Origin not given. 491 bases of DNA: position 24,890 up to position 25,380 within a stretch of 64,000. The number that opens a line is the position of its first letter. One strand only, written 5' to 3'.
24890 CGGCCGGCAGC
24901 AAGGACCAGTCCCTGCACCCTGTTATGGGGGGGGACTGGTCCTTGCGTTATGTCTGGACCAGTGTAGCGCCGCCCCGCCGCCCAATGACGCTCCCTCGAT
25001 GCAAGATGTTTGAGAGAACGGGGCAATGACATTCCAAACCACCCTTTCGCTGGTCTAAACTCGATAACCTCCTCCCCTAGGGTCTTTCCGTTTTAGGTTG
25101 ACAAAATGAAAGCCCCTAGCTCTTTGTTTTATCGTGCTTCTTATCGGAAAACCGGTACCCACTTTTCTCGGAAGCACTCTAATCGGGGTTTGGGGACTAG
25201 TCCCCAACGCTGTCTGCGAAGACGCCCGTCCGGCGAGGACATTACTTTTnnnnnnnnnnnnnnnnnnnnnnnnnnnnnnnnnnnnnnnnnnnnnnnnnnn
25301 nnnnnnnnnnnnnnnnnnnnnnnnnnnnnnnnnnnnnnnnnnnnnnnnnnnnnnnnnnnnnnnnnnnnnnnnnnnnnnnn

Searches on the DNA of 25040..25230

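Call 29: search_rna_families(source=window, start=25040, end=25230, threshold=evalue, max_evalue=10, show_alignments=2)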
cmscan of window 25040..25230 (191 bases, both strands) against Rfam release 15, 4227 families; matches with E-value up to 10: 2.
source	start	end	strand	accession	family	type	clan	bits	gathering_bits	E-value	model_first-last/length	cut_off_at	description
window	25123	25183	-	RF02599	BASRCI408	Gene; sRNA;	-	30.2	398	1.7e-06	352-410/435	no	Brucella sRNA CI408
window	25114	25189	-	RF02600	BASRCI27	Gene; sRNA;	-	13.8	59.8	0.67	1-167/167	no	Brucella sRNA CI27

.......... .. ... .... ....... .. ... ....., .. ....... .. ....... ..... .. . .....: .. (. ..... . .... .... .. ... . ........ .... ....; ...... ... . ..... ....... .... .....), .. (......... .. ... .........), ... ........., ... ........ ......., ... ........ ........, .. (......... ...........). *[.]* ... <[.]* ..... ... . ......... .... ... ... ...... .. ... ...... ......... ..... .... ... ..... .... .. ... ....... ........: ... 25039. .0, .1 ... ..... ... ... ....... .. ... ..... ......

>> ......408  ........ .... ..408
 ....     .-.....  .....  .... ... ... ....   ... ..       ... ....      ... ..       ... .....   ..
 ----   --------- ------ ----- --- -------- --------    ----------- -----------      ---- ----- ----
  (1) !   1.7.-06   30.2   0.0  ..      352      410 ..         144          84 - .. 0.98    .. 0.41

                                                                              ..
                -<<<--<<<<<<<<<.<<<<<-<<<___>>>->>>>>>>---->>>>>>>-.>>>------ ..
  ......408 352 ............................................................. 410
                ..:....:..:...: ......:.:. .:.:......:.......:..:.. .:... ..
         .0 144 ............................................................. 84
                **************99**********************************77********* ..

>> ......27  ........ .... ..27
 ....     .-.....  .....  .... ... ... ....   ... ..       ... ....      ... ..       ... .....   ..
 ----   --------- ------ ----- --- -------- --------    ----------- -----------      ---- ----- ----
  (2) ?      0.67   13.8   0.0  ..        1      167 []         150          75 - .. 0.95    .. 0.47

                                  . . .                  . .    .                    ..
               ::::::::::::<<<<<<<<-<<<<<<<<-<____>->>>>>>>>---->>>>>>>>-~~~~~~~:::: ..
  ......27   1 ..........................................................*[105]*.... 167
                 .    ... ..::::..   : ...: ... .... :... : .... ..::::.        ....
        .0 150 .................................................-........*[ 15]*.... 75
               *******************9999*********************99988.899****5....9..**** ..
